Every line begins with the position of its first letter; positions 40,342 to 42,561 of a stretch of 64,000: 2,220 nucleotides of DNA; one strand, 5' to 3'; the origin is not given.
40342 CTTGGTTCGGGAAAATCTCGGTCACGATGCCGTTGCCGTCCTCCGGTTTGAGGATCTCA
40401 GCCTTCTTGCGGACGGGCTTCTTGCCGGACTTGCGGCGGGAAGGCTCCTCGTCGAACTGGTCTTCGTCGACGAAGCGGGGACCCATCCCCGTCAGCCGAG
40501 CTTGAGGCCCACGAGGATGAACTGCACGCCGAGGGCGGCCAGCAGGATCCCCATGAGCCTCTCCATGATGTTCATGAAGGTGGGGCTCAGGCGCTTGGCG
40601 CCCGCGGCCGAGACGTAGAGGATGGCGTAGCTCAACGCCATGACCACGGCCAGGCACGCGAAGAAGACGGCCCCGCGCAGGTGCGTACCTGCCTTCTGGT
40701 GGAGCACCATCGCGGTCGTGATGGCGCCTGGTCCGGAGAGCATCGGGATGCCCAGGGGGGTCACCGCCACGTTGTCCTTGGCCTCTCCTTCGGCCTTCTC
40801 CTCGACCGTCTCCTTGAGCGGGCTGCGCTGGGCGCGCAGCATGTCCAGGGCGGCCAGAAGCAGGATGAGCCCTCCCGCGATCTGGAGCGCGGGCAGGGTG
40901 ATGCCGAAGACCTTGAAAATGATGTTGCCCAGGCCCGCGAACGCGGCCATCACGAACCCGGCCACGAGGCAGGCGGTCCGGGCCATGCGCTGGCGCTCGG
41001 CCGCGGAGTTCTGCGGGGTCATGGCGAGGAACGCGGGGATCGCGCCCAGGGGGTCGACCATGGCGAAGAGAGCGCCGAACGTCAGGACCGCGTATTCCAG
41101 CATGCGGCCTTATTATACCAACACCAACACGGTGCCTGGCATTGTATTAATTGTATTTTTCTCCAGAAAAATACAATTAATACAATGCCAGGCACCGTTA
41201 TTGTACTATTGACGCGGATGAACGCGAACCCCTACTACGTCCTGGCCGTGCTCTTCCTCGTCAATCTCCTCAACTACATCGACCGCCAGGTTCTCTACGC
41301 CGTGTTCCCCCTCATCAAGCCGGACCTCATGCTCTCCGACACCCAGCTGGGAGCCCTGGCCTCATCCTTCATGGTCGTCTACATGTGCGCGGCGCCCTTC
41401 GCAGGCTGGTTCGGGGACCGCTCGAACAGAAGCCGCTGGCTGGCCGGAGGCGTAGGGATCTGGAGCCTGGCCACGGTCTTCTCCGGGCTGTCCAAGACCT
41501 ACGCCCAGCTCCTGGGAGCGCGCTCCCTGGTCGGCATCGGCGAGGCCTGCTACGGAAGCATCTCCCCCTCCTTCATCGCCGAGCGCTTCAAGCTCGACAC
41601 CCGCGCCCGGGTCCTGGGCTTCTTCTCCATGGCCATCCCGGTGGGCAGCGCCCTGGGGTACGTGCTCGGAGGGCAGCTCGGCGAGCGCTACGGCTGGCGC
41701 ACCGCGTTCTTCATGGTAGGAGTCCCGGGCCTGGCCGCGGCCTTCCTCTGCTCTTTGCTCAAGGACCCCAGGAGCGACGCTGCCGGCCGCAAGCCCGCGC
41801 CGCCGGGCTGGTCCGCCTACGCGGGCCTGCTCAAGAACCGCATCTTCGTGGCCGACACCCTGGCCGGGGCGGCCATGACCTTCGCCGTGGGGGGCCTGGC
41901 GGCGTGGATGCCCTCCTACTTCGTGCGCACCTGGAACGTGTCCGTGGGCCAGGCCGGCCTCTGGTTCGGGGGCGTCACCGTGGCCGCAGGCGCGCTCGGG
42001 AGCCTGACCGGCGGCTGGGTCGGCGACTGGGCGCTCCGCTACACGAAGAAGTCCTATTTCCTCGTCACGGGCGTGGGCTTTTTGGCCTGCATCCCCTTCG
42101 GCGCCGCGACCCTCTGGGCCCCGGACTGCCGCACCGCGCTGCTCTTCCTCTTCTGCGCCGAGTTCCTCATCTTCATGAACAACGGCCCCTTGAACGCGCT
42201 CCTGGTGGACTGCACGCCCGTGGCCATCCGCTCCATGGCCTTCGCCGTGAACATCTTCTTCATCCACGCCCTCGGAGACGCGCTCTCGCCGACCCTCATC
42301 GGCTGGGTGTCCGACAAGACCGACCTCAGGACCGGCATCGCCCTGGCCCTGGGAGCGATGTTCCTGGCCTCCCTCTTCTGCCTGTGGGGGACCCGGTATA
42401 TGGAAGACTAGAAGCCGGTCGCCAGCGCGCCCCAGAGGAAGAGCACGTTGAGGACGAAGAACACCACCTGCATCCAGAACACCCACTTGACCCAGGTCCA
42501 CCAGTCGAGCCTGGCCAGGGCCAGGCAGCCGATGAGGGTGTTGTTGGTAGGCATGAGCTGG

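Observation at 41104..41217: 70-bp perfect AT-rich palindrome filling the divergent MarC/MFS promoter region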

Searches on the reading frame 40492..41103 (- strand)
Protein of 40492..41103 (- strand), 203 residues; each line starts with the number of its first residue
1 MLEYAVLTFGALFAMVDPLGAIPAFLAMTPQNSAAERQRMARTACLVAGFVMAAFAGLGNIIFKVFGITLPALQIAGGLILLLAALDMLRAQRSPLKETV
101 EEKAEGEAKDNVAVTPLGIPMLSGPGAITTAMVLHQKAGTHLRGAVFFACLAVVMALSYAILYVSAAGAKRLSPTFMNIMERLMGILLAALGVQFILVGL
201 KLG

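Call 15: search_protein_families(library=pfam, proteins=[window:40492-41103:-])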
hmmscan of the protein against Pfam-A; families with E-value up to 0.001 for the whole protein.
window:40492-41103:- (203 aa): 3 families
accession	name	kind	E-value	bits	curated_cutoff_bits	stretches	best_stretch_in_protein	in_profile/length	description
PF01914.23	MarC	-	1e-52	179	23.9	1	4-201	3-200/203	MarC family integral membrane protein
PF03741.22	TerC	-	0.00068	19.9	27.8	1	39-105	27-93/178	Integral membrane protein TerC family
PF01810.24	LysE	-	0.0009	19.2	25.6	0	45-197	35-191/193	LysE type translocator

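Call 22: find_encoding_contigs(protein=window:40492-41103:-, flank=3000, max_places=10)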
Protein window:40492-41103:- (203 aa): no gene with exactly this product is on record in the collection.

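Call 80: find_homologous_proteins(query=window:40495-41103:-, max_evalue=1e-60)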
Query window:40495-41103:- (203 aa): 348 proteins with E <= 1e-60 among 8000 candidates; the best 120 are listed.
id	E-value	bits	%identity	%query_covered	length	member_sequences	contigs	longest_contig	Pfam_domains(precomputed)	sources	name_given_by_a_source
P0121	8.7e-119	412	100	100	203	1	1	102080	PF01914.24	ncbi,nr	ncbi:MAG: NAAT family transporter [Elusimicrobia bacterium]|nr:NAAT family transporter [Elusimicrobi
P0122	4.4e-101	354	87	100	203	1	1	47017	PF01914.24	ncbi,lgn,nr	ncbi:MAG: NAAT family transporter [Elusimicrobia bacterium]|nr:NAAT family transporter [Elusimicrobi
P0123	4.1e-100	351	88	100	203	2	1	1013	PF01914.24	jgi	jgi:multiple antibiotic resistance protein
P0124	2.8e-97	342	87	100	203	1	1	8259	PF01914.24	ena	-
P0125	2.1e-89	316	79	100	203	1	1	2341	PF01810.25,PF01914.24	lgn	-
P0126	8.3e-85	301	79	100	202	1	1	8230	PF01914.24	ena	-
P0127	9.2e-79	282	69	100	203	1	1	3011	PF01914.24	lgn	-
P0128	9.4e-78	278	69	100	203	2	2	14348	PF01914.24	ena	-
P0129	6.7e-77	276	70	100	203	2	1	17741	PF01914.24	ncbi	-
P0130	9.5e-77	275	69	100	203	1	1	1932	PF01914.24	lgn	-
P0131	1.4e-76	275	69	100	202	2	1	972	PF01914.24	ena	-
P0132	1.5e-75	271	68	100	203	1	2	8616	PF01914.24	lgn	-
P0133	1.9e-75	271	68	100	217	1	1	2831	PF01914.24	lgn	-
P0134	6.3e-75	269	64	100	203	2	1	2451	PF01914.24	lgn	-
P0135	2.2e-74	267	65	100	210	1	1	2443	PF01810.25,PF01914.24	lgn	-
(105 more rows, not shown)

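Call 81: find_encoding_contigs(protein=P0124, flank=5000, max_places=3)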
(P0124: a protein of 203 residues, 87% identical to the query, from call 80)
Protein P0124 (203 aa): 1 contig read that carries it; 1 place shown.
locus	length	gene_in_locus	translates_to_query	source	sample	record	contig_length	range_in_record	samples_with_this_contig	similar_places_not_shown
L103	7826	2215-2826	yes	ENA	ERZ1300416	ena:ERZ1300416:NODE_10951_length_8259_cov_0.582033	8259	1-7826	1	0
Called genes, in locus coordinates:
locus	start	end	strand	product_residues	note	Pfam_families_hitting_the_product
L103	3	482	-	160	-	?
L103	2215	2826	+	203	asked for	PF01914:MarC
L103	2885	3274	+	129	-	PF00072:Response_reg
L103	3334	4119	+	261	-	-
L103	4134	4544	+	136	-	PF02518:HATPase_c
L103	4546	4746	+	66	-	-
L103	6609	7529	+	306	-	PF02779:Transket_pyr, PF02780:Transketolase_C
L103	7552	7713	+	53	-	PF00364:Biotin_lipoyl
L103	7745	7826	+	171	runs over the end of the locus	?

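Call 82: find_encoding_contigs(protein=P0123, flank=1000, max_places=3)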
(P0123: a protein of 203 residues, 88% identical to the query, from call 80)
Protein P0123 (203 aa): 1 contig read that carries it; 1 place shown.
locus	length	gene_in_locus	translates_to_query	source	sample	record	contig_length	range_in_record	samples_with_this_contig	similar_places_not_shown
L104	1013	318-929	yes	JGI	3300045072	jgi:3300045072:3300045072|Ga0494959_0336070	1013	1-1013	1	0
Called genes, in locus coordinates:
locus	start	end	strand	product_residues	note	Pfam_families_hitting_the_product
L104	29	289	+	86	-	PF03976:PPK2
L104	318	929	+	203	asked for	PF01914:MarC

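Call 83: find_encoding_contigs(protein=P0126, flank=5000, max_places=3)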
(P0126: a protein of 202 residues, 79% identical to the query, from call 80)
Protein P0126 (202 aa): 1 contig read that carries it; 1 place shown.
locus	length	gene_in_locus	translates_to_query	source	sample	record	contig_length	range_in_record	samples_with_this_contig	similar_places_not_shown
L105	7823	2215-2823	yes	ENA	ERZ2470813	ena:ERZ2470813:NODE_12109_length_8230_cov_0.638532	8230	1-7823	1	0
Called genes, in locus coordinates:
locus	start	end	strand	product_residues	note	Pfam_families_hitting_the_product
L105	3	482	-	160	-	?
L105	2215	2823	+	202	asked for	PF01914:MarC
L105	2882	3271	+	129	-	PF00072:Response_reg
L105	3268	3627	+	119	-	-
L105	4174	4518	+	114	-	PF02518:HATPase_c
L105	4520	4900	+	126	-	-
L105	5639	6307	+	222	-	PF00676:E1_dh (faint)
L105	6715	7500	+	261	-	PF02779:Transket_pyr, PF02780:Transketolase_C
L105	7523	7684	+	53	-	PF00364:Biotin_lipoyl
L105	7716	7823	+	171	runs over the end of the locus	?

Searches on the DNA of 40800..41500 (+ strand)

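Call 53: search_rna_families(source=window, start=40800, end=41500, threshold=evalue, max_evalue=1)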
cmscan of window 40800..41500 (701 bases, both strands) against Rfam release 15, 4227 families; matches with E-value up to 1: 19.
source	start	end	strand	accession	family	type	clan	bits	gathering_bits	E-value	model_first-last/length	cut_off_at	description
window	41124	41202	-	RF04085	mir-1271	Gene; miRNA;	-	41.1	80.5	5.8e-08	1-77/77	no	mir-1271 microRNA precursor family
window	41129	41198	+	RF03238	mir-1542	Gene; miRNA;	-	38.9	70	1.3e-06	1-72/72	no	mir-1542 microRNA precursor family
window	41129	41198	-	RF03238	mir-1542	Gene; miRNA;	-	38.1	70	2.1e-06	1-72/72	no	mir-1542 microRNA precursor family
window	41125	41204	+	RF04085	mir-1271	Gene; miRNA;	-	36.9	80.5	1.1e-06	1-77/77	no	mir-1271 microRNA precursor family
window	41128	41199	-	RF04003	mir-4841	Gene; miRNA;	-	36.6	100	1.1e-05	1-86/86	no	mir-4841 microRNA precursor family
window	41128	41199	+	RF04003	mir-4841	Gene; miRNA;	-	36.3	100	1.4e-05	1-86/86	no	mir-4841 microRNA precursor family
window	41134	41193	+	RF03861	mir-4484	Gene; miRNA;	-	32.5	90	0.00072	1-89/89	no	mir-4484 microRNA precursor family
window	41132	41195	+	RF00667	mir-33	Gene; miRNA;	-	32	50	2.6e-05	1-69/69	no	mir-33 microRNA precursor family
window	41123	41205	+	RF04009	mir-754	Gene; miRNA;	-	32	84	0.00028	1-78/78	no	mir-754 microRNA precursor family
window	41144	41183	+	RF00207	K10_TLS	Cis-reg;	-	27.1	43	0.0025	1-48/48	no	K10 transport/localisation element (TLS)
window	41144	41183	-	RF00207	K10_TLS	Cis-reg;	-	26.9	43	0.0029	1-48/48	no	K10 transport/localisation element (TLS)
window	41130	41198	+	RF00684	mir-122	Gene; miRNA;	-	25.7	70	0.0055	1-73/73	no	mir-122 microRNA precursor family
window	41127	41200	-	RF04167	mir-1972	Gene; miRNA;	-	25.2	90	0.017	1-81/81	no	mir-1972 microRNA precursor family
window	41131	41196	+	RF00642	mir-23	Gene; miRNA;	-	24.2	52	0.011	1-73/73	no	mir-23 microRNA precursor family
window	41131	41196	-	RF00642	mir-23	Gene; miRNA;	-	24.2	52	0.012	1-73/73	no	mir-23 microRNA precursor family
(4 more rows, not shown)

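Call 71: search_dna_similar(query=window:41100-41225:+, collection=plasmids, mode=distant, max_evalue=1, max_rows=10)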
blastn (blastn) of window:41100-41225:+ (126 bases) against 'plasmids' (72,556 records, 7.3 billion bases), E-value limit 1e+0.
Records with a match: 2; places in all: 3; records where one place covers at least 80% of the query: 0.
Best place of each record, by identity: 80-90% 2.
By first word of the organism name: Salmonella 1; Spirosoma 1.
By predicted mobility (MOB-suite, as given by PLSDB): conjugative 1; mobilizable 1.
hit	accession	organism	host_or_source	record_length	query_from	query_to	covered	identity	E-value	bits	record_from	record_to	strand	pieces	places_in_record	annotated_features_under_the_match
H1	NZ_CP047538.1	Salmonella enterica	feces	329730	83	125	34%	81.4%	9e-2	43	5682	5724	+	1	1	potB: spermidine/putrescine ABC transporter permease PotB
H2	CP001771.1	Spirosoma linguale DSM 74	-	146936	49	80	25%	88.2%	3e-1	42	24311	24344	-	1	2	none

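Call 72: search_dna_similar(query=window:41100-41225:+, collection=phages, mode=distant, max_evalue=1, max_rows=10)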
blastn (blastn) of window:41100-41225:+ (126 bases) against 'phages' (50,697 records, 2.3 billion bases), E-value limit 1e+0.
Records with a match: 4; places in all: 4; records where one place covers at least 80% of the query: 0.
Best place of each record, by identity: 95-99% 4.
By first word of the organism name: Prochlorococcus 4.
By host as written in the record: Prochlorococcus sp. NATL1A 2; Prochlorococcus marinus NATL2A 1; - 1.
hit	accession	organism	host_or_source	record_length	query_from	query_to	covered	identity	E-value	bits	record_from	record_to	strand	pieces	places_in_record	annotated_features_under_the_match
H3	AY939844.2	Prochlorococcus phage P-SSM2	Prochlorococcus sp. NATL1A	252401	10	33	19%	95.8%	4e-1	40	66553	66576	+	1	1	none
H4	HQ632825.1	Prochlorococcus phage P-SSM5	Prochlorococcus marinus NATL2A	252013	10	33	19%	95.8%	4e-1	40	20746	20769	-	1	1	none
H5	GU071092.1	Prochlorococcus phage P-SSM2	-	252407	10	33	19%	95.8%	4e-1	40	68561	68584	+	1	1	none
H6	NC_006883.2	Prochlorococcus phage P-SSM2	Prochlorococcus sp. NATL1A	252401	10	33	19%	95.8%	4e-1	40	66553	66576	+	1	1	none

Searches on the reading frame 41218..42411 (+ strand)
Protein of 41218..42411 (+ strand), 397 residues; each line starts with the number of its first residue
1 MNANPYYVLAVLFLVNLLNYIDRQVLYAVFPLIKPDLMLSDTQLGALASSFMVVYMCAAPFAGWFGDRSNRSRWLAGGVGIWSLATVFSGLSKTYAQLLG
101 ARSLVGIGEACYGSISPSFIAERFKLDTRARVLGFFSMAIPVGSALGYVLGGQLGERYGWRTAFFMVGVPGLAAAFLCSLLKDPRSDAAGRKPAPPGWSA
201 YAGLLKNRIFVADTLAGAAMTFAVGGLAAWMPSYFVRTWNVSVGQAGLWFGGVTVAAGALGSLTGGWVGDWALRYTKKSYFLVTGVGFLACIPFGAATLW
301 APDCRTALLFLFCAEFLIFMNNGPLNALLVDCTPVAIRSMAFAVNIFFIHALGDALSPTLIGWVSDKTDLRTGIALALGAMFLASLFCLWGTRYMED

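Call 15: search_protein_families(library=pfam, proteins=[window:41218-42411:+])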
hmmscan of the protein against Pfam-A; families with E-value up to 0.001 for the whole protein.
window:41218-42411:+ (397 aa): 3 families
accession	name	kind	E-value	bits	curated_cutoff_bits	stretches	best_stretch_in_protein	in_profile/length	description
PF07690.21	MFS_1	-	6.7e-46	157.2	33.4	1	12-358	1-347/347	Major Facilitator Superfamily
PF03137.26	OATP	-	1.4e-20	73.6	25.8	1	202-292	287-377/545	Organic Anion Transporter Polypeptide (OATP) family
PF00083.30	Sugar_tr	-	2.4e-14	53.5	22.3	1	40-180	44-190/452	Sugar (and other) transporter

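Call 16: find_related_loci(query=window:41218-42408:+, collection=genome_contigs, flank=4000)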
Query window:41218-42408:+ (397 aa) in genome_contigs; peptide patterns used: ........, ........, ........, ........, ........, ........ (x = any residue, [..] = any of these).
347 stretches matched a pattern; 296 encode a relative of the query (tblastn E <= 1e-3); the best 80 are kept; 80 distinct loci.
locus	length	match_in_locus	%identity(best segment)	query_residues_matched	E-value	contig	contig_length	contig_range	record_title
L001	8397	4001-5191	86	1-397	0e+0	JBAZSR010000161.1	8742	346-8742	MAG: Elusimicrobiota bacterium isolate SO_2017_GW1_178 NODE_30070_length_8742_cov_0.982937_OW334_2017, whole genome shot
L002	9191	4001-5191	86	1-397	0e+0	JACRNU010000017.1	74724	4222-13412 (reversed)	MAG: Elusimicrobia bacterium isolate NC_groundwater_1943_Pr3_S-0.2um_66_9 scaffold_150110, whole genome shotgun sequence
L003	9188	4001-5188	84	1-396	0e+0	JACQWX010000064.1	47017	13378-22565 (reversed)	MAG: Elusimicrobia bacterium isolate NC_groundwater_1500_Pr4_B-0.1um_67_5 SR1-18-B1_scaffold_195097, whole genome shotgu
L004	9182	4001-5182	57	2-396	2e-131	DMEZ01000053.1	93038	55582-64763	MAG TPA_asm: Elusimicrobia bacterium isolate UBA9639 contig_1182, whole genome shotgun sequence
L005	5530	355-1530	55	4-396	2e-127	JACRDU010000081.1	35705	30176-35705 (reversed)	MAG: Elusimicrobia bacterium isolate NC_groundwater_1680_Pr3_B-0.1um_70_15 SR-2_scaffold_141_1860375, whole genome shotg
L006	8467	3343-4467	53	8-391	5e-125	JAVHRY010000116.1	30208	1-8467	MAG: Elusimicrobiales bacterium isolate WB02no17_58_19 NODE_645_length_30208_cov_9.879514, whole genome shotgun sequence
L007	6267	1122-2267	51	2-391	8e-125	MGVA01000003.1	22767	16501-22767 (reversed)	MAG: Elusimicrobia bacterium RIFOXYA12_FULL_51_18 rifixya3_full_scaffold_1053, whole genome shotgun sequence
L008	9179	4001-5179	55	4-396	9e-125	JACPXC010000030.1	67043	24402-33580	MAG: Elusimicrobia bacterium isolate NC_groundwater_827_Pr1_B-0.1um_69_30 Montesol18_Bp1_scaffold_761916, whole genome s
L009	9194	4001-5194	52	1-397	5e-124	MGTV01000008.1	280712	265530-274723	MAG: Elusimicrobia bacterium GWA2_62_23 gwa2_scaffold_118, whole genome shotgun sequence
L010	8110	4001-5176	52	5-397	1e-123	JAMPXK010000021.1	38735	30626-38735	MAG: Elusimicrobiales bacterium isolate R2F_R2FSRR_metabat.29 R2F_C512, whole genome shotgun sequence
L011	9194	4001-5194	51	1-397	1e-123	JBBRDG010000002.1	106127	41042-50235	MAG: Elusimicrobiales bacterium isolate Co_metawrap_2441 Cmw_2441_k141_10944465_length_106127_cov_12.0000, whole genome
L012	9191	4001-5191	55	2-396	4e-123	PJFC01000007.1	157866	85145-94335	MAG: Geobacter sp. isolate H2geo H2geo_contig_7, whole genome shotgun sequence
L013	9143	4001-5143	53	1-384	5e-123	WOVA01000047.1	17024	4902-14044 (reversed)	MAG: Elusimicrobia bacterium isolate X2_MetaBAT.4 scaffold_792, whole genome shotgun sequence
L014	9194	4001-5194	52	1-397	2e-122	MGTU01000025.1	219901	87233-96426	MAG: Elusimicrobia bacterium GWA2_61_42 gwa2_scaffold_61, whole genome shotgun sequence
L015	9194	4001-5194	51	1-397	2e-122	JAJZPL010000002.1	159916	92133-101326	MAG: bacterium isolate SKS1.bin123 NODE_107_length_159916_cov_2.484145, whole genome shotgun sequence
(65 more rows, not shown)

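Call 21: find_encoding_contigs(protein=window:41218-42411:+, flank=3000, max_places=10)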
Protein window:41218-42411:+ (397 aa): no gene with exactly this product is on record in the collection.

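Call 23: find_homologous_proteins(query=window:41218-42408:+, max_evalue=1e-100)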
Query window:41218-42408:+ (397 aa): 1674 proteins with E <= 1e-100 among 8000 candidates; the best 120 are listed.
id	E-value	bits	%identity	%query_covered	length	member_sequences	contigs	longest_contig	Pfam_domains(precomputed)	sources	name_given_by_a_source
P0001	8.4e-262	886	100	100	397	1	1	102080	PF00083.31,PF03137.27,PF07690.22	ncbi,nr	ncbi:MAG: MFS transporter [Elusimicrobia bacterium]|nr:MFS transporter [Elusimicrobiota bacterium]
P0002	2.7e-225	766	86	100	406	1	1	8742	PF00083.31,PF03137.27,PF07690.22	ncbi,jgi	ncbi:MAG: MFS transporter [Elusimicrobiota bacterium]|jgi:MFS family permease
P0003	4.8e-225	765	86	100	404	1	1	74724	PF00083.31,PF03137.27,PF07690.22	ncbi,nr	ncbi:MAG: MFS transporter [Elusimicrobia bacterium]|nr:MFS transporter [Elusimicrobiota bacterium]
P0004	2.2e-216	737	84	100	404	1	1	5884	PF00083.31,PF03137.27,PF07690.22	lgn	-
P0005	5.4e-196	670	73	100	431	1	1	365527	PF00083.31,PF03137.27,PF07690.22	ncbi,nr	ncbi:MAG: MFS transporter [Elusimicrobia bacterium]|nr:MFS transporter [Elusimicrobiota bacterium]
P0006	3.2e-180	618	70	99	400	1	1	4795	PF00083.31,PF03137.27,PF07690.22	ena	-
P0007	1.8e-174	599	69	99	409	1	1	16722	PF00083.31,PF03137.27,PF07690.22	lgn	-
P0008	4.3e-168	578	66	98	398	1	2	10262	PF00083.31,PF03137.27,PF07690.22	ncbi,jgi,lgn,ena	-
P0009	1.8e-163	563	69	95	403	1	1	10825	PF00083.31,PF03137.27,PF07690.22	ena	-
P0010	1.9e-163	562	66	98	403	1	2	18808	PF00083.31,PF03137.27,PF07690.22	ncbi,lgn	-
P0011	8.9e-161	554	65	98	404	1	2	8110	PF00083.31,PF03137.27,PF07690.22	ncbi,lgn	-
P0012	8.6e-145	501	62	99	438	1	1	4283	PF00083.31,PF03137.27,PF07690.22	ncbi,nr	ncbi:MAG: MFS transporter [Elusimicrobia bacterium]|nr:MFS transporter [Elusimicrobiota bacterium]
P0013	4.2e-136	472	59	99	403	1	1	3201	PF00083.31,PF03137.27,PF07690.22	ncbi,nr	ncbi:MAG: MFS transporter [Elusimicrobia bacterium]|nr:MFS transporter [Elusimicrobiota bacterium]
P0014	2.8e-134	466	58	95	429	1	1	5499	PF00083.31,PF03137.27,PF07690.22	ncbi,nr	ncbi:MAG: MFS transporter [Elusimicrobia bacterium]|nr:MFS transporter [Elusimicrobiota bacterium]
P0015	4.8e-134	466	57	100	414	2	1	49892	PF00083.31,PF03137.27,PF07690.22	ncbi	ncbi:MAG: MFS transporter [Elusimicrobiota bacterium]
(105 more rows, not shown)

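Call 24: find_encoding_contigs(protein=P0001, flank=2000, max_places=5)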
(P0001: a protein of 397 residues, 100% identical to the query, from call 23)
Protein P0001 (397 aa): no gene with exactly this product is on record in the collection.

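Call 43: search_protein_families(library=pfam, proteins=[L002:232-936:+, L002:1024-2304:-, L002:2446-3999:+, L003:1514-3109:-, L003:3318-3872:-, L003:2159-3007:+])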
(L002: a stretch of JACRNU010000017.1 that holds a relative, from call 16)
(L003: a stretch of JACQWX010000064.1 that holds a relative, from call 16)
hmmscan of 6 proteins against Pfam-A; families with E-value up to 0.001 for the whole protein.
L002:232-936:+ (234 aa): 0 families

L002:1024-2304:- (426 aa): 1 family
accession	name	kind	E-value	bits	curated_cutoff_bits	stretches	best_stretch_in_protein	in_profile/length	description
PF03976.20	PPK2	-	4.5e-74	249.3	22.3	1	185-411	2-227/229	Polyphosphate kinase 2 (PPK2)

L002:2446-3999:+ (517 aa): 0 families

L003:1514-3109:- (531 aa): 1 family
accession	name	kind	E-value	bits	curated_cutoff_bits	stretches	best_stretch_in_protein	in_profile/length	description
PF01432.26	Peptidase_M3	-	7.9e-05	22.6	27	1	268-490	185-438/457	Peptidase family M3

L003:3318-3872:- (184 aa): 0 families

L003:2159-3007:+ (282 aa): 0 families

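Call 59: find_encoding_contigs(protein=P0004, flank=4000, max_places=3)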
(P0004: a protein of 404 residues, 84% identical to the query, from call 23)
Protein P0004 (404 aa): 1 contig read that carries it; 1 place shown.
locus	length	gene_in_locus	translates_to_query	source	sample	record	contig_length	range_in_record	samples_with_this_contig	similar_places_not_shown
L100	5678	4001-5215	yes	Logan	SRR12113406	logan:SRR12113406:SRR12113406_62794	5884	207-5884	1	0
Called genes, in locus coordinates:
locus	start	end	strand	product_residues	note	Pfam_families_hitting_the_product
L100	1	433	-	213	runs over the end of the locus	?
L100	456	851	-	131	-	PF00072:Response_reg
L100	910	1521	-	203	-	PF01914:MarC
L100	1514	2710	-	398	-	-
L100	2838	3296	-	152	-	PF08439:Peptidase_M3_N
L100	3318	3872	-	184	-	-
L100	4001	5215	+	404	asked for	PF00083:Sugar_tr, PF07690:MFS_1, PF03137:OATP (weak)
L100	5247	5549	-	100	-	PF17815:PDZ_3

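Call 60: find_encoding_contigs(protein=P0007, flank=4000, max_places=3)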
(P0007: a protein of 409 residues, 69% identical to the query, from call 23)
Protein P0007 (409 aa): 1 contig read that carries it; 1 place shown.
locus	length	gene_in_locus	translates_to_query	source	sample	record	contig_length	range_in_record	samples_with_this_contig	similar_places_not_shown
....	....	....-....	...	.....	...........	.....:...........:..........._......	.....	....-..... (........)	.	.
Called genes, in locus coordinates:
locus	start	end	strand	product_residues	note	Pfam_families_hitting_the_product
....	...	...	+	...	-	-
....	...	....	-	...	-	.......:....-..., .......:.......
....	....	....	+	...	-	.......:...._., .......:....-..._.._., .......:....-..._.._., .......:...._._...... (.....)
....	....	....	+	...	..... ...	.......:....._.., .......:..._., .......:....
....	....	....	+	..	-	-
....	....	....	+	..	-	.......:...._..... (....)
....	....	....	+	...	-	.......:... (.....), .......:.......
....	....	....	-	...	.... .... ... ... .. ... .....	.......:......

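Call 61: find_encoding_contigs(protein=P0006, flank=4000, max_places=3)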
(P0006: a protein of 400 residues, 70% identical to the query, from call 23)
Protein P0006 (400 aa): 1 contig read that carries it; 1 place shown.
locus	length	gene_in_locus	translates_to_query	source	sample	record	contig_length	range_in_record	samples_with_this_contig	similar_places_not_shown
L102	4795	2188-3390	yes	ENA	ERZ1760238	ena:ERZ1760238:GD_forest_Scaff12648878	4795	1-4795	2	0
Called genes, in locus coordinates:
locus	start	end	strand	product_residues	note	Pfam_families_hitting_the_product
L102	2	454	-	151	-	?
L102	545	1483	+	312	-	-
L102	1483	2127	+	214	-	PF09335:VTT_dom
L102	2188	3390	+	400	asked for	PF00083:Sugar_tr, PF07690:MFS_1, PF03137:OATP (weak)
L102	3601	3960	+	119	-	PF05635:23S_rRNA_IVP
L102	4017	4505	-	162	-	PF07681:DoxX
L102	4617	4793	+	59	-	?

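Call 67: list_cluster_members(proteins=[P0001])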
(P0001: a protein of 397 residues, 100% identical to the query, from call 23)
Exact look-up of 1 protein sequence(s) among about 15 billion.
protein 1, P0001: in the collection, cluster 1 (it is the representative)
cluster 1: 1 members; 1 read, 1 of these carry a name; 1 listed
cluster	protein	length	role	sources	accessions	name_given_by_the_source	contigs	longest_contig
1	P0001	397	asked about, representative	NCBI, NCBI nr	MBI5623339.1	MAG: MFS transporter [Elusimicrobia bacterium] | MFS transporter [Elusimicrobiota bacterium]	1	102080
